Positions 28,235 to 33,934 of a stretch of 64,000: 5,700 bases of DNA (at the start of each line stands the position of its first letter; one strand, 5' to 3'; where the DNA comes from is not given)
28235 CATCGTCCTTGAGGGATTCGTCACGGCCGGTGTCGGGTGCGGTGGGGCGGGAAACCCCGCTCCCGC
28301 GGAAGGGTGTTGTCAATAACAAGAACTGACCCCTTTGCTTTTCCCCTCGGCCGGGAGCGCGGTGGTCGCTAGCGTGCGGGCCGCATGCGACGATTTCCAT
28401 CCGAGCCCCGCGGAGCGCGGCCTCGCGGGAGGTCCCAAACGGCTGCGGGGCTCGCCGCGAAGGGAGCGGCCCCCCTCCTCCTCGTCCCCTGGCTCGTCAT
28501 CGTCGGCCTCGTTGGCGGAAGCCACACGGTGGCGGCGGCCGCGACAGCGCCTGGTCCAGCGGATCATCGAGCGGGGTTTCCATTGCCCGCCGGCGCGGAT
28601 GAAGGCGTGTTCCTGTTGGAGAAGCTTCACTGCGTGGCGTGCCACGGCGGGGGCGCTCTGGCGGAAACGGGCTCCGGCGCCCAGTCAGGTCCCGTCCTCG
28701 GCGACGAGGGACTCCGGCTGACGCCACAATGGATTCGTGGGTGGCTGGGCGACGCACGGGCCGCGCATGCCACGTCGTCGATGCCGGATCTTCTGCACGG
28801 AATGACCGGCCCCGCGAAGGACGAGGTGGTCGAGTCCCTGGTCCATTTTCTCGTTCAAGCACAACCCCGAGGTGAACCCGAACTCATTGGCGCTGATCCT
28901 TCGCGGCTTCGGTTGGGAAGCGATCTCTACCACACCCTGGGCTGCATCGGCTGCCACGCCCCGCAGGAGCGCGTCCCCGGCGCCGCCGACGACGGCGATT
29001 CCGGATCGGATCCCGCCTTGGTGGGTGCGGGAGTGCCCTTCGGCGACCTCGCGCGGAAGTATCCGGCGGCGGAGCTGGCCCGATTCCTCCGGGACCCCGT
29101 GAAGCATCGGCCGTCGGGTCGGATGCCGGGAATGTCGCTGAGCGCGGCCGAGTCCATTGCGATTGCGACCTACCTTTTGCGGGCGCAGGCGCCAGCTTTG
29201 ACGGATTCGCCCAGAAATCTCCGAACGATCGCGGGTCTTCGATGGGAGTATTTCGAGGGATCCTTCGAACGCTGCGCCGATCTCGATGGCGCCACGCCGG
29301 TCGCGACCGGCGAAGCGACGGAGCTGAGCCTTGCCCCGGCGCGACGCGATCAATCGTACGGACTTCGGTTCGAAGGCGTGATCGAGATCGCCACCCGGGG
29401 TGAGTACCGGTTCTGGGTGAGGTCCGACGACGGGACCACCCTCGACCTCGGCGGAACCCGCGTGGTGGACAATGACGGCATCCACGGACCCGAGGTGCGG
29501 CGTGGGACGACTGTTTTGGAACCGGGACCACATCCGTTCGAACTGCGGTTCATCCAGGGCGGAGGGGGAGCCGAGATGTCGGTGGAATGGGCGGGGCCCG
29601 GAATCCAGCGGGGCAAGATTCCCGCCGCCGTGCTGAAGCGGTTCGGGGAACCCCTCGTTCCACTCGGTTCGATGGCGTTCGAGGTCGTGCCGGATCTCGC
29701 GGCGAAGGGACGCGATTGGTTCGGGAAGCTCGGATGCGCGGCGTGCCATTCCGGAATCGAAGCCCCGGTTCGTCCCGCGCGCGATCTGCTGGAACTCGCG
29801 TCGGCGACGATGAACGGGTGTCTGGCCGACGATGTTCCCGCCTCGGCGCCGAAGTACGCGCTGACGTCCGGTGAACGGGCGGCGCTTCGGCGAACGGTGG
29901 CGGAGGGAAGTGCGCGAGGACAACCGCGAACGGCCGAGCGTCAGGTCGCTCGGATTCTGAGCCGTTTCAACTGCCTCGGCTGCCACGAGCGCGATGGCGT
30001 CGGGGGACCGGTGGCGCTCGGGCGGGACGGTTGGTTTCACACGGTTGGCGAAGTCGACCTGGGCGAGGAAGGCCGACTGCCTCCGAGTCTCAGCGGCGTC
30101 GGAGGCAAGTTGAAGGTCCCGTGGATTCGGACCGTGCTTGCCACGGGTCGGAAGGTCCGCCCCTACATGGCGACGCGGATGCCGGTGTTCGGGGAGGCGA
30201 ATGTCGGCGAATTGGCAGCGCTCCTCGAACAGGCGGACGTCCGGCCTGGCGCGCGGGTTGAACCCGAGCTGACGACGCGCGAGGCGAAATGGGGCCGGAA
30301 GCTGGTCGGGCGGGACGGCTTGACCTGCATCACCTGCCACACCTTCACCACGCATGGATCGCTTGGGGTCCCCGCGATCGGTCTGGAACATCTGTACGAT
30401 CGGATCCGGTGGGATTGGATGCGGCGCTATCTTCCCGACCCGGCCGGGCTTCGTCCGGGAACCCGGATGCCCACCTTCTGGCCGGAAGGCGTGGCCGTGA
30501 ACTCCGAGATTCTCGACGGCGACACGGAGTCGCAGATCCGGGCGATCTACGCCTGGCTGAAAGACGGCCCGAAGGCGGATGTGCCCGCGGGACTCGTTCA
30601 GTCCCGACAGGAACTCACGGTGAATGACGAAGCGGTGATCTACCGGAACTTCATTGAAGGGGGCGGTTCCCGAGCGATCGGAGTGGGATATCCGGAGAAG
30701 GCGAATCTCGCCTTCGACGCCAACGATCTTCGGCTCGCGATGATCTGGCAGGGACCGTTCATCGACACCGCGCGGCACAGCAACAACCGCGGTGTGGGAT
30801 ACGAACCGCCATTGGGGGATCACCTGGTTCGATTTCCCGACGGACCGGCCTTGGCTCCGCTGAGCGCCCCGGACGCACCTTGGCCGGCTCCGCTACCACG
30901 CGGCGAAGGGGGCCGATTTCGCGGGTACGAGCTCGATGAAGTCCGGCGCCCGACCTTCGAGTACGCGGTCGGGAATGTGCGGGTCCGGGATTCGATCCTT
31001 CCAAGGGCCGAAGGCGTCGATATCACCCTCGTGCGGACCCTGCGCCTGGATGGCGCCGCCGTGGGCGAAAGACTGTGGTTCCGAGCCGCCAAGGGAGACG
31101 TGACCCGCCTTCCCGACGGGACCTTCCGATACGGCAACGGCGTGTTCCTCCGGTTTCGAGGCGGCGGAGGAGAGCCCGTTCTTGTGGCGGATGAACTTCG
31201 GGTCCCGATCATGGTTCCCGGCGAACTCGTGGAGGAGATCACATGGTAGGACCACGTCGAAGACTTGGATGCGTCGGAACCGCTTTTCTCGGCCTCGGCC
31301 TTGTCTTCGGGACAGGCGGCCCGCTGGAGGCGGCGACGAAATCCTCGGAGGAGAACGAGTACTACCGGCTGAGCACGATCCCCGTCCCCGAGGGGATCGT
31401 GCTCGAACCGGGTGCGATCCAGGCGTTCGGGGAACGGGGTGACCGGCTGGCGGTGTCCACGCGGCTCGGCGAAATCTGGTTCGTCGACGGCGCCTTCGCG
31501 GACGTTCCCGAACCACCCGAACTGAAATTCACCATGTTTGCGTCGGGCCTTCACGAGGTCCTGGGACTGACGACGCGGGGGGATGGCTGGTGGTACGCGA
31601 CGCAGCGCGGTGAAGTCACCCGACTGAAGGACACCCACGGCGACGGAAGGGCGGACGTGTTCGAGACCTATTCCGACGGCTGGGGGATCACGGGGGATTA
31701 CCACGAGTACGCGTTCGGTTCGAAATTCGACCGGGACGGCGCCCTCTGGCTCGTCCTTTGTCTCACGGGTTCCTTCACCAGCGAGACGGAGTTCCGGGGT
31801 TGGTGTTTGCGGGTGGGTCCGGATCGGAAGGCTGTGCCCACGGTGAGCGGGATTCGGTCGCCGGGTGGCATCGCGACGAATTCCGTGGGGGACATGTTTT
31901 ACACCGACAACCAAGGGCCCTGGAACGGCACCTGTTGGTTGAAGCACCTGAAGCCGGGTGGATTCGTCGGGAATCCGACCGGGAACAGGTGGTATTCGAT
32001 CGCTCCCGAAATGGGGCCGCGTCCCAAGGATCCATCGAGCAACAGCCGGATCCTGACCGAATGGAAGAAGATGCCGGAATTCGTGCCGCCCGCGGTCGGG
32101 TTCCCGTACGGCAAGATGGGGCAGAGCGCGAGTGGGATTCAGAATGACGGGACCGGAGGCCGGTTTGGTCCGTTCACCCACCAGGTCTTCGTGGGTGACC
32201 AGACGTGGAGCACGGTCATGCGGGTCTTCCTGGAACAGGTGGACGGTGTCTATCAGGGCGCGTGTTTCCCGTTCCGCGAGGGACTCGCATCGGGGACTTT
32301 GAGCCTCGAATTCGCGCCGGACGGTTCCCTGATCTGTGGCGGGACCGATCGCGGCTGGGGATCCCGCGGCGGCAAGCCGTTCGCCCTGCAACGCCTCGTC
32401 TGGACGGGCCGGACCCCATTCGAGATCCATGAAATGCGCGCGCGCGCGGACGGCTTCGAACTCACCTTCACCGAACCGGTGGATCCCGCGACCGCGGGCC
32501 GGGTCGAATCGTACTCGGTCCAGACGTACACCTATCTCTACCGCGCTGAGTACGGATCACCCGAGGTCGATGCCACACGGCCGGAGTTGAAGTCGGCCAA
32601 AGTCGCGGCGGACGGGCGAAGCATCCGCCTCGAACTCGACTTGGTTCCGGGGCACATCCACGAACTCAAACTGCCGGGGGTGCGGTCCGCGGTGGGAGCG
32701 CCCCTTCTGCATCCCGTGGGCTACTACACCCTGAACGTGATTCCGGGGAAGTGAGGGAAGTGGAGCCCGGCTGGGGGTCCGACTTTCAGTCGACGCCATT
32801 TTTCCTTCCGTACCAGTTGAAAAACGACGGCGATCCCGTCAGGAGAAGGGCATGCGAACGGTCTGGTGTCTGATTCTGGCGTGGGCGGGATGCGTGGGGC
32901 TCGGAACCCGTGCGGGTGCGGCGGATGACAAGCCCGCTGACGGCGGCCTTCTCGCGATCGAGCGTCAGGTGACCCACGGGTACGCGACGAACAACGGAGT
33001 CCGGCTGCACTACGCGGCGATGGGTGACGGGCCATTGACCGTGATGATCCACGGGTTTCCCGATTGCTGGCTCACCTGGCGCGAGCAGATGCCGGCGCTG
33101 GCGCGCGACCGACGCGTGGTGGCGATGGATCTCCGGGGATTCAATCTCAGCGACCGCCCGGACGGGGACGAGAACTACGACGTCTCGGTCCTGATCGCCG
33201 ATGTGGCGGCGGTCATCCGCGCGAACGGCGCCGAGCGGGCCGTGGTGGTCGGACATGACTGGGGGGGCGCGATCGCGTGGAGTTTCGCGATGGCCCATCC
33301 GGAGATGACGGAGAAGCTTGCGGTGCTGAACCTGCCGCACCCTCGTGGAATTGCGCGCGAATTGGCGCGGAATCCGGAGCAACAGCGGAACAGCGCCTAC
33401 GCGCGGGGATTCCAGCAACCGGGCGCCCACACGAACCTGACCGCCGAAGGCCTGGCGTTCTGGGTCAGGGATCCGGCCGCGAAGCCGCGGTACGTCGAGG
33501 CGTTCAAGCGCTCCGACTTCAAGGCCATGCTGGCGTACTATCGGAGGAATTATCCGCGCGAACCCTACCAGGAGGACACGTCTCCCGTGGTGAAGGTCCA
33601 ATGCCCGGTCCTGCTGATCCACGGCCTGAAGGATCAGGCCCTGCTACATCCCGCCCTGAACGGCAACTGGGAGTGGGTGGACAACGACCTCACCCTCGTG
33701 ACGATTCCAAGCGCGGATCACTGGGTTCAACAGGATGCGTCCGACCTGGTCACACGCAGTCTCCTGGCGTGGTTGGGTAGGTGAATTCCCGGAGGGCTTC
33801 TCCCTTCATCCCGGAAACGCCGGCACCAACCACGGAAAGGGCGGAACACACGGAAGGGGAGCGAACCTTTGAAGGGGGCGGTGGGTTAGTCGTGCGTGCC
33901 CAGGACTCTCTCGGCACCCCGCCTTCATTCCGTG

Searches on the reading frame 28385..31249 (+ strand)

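Call 57: search_protein_families(library=pfam, proteins=[window:28385-31249:+], max_evalue=0.00001)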
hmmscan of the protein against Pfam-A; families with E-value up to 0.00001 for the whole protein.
window:28385-31249:+ (954 aa): 3 families
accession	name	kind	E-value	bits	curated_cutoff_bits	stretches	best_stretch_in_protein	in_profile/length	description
PF00034.26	Cytochrom_C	-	5.1e-16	60.2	21.3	0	177-265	3-87/90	Cytochrome c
PF13442.11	Cytochrome_CBB3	-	2.1e-13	50.8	27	0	176-264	4-68/68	Cytochrome C oxidase, cbb3-type, subunit III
PF07691.17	PA14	-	1.2e-10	41.8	24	1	314-411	35-142/147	PA14 domain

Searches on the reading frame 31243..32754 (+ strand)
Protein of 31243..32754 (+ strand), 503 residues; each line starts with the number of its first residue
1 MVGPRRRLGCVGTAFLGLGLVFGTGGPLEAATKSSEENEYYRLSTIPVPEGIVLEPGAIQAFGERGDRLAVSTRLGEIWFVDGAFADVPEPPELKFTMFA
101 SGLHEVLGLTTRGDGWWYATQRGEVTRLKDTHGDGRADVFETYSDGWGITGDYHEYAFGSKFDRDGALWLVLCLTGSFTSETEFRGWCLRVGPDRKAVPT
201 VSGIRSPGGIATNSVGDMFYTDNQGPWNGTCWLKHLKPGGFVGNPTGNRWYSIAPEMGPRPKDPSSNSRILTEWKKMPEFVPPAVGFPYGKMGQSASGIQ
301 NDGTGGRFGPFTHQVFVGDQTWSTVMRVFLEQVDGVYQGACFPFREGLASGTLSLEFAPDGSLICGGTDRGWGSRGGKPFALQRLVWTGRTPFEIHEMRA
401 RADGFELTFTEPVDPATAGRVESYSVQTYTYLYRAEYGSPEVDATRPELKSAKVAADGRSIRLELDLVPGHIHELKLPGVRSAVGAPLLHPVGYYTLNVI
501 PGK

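Call 57: search_protein_families(library=pfam, proteins=[window:31243-32754:+], max_evalue=0.00001)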
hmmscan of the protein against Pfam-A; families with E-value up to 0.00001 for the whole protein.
window:31243-32754:+ (503 aa): 1 family
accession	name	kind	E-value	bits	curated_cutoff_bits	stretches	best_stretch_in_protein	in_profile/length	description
PF23500.1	DUF7133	-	1.9e-08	34.5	27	1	95-228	75-211/385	Domain of unknown function (DUF7133)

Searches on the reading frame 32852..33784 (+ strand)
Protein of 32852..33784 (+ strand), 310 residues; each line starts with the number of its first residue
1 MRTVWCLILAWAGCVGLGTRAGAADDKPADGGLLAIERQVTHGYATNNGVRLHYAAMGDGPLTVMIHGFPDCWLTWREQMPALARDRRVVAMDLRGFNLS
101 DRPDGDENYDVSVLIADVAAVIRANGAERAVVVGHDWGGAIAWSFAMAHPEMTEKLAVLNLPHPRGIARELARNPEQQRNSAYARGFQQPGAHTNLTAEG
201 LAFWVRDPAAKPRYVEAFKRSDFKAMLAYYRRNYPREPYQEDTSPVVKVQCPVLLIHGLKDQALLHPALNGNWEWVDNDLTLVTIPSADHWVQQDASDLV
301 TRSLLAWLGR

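Call 57: search_protein_families(library=pfam, proteins=[window:32852-33784:+], max_evalue=0.00001)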
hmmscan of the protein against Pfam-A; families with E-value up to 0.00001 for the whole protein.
window:32852-33784:+ (310 aa): 3 families
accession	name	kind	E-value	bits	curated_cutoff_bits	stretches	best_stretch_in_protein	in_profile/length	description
PF00561.26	Abhydrolase_1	-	2.3e-27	96.6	25.8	1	64-293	4-241/245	alpha/beta hydrolase fold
PF12697.13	Abhydrolase_6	-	4.8e-19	70.3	26.3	1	64-300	2-214/217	Alpha/beta hydrolase family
PF12146.15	Hydrolase_4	-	1.8e-07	31.2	27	1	64-156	8-104/239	Serine aminopeptidase, S33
